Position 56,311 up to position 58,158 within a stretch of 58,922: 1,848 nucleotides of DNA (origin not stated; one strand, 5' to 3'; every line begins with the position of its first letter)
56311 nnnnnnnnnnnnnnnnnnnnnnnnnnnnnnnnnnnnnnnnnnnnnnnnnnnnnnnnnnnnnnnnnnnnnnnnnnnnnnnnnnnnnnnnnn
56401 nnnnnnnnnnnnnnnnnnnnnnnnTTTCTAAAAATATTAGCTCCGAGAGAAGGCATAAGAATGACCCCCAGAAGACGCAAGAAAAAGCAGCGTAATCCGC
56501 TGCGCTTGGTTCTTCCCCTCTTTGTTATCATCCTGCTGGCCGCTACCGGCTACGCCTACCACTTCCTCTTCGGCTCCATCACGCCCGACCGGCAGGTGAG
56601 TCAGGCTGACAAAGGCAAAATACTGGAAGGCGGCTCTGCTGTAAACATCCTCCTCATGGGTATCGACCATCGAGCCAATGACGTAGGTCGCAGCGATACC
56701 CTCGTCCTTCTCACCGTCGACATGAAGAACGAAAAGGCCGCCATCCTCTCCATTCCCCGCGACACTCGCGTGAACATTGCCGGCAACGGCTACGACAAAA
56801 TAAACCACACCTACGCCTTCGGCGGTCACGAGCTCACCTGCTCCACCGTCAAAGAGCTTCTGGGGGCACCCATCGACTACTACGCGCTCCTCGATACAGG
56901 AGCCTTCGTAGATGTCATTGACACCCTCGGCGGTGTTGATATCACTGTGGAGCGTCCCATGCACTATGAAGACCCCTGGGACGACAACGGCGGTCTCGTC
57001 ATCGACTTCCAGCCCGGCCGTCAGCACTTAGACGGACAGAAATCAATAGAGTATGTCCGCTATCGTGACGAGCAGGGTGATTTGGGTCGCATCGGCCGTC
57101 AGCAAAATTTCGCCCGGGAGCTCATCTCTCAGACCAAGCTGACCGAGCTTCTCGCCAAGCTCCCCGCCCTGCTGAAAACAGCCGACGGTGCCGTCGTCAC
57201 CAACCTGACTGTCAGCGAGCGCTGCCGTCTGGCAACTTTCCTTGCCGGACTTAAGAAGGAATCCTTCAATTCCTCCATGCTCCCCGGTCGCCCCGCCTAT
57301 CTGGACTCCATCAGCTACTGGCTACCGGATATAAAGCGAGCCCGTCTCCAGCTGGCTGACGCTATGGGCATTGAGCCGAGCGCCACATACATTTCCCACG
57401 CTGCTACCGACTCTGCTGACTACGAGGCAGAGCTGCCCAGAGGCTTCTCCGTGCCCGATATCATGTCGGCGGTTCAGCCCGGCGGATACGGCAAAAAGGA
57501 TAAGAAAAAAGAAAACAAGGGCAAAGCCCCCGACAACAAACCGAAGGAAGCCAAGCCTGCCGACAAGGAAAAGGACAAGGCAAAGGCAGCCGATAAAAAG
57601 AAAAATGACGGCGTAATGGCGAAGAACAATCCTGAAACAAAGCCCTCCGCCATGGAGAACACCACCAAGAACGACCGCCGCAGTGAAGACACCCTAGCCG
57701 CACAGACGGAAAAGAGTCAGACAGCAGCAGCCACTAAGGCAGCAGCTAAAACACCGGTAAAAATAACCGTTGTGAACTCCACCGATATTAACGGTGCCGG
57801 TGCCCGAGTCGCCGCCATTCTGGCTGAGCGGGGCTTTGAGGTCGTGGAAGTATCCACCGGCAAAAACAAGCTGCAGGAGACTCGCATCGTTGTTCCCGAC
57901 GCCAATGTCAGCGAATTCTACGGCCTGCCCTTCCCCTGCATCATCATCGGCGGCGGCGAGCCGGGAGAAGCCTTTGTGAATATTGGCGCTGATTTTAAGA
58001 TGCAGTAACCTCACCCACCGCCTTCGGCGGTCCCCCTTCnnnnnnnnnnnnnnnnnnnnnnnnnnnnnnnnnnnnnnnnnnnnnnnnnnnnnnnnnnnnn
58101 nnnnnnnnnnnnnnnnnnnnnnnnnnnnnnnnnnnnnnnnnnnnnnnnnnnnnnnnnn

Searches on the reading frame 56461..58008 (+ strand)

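Call 3: search_protein_families(library=pfam, proteins=[window:56461-58008:+], max_evalue=0.01)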
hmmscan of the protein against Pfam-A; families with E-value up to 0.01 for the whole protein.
window:56461-58008:+ (515 aa): 2 families
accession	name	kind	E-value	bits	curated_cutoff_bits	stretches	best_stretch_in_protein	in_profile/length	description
PF03816.19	LytR_cpsA_psr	-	9.1e-45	152.9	24.6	1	77-226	1-149/150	LytR_cpsA_psr family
PF13399.11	LytR_C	-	1.9e-08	35.6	22.2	1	433-480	2-50/86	LytR cell envelope-related transcriptional attenuator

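Call 4: search_protein_families(library=ncbifam, proteins=[window:56461-58008:+], max_evalue=0.01)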
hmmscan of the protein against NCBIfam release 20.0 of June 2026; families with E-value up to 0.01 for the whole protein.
window:56461-58008:+ (515 aa): 4 families
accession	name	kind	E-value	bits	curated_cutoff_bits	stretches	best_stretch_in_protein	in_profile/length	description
NF006897.1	PRK09379.1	equivalog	2e-47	161.9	441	1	13-287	4-279/298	polyisoprenyl-teichoic acid--peptidoglycan teichoic acid transferase TagU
TIGR00350.1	lytR_cpsA_psr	domain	2.9e-42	144.5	62.3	1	76-225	1-150/152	LCP family glycopolymer transferase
NF047591.1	ligase_LytR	equivalog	2.7e-26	92.7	450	1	50-289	47-299/336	glycopolymer--peptidoglycan transferase LytR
NF051849.1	LCP_trans_Cps2A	equivalog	1.3e-23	84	650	1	56-292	217-453/477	LCP family glycopolymer transferase CpsA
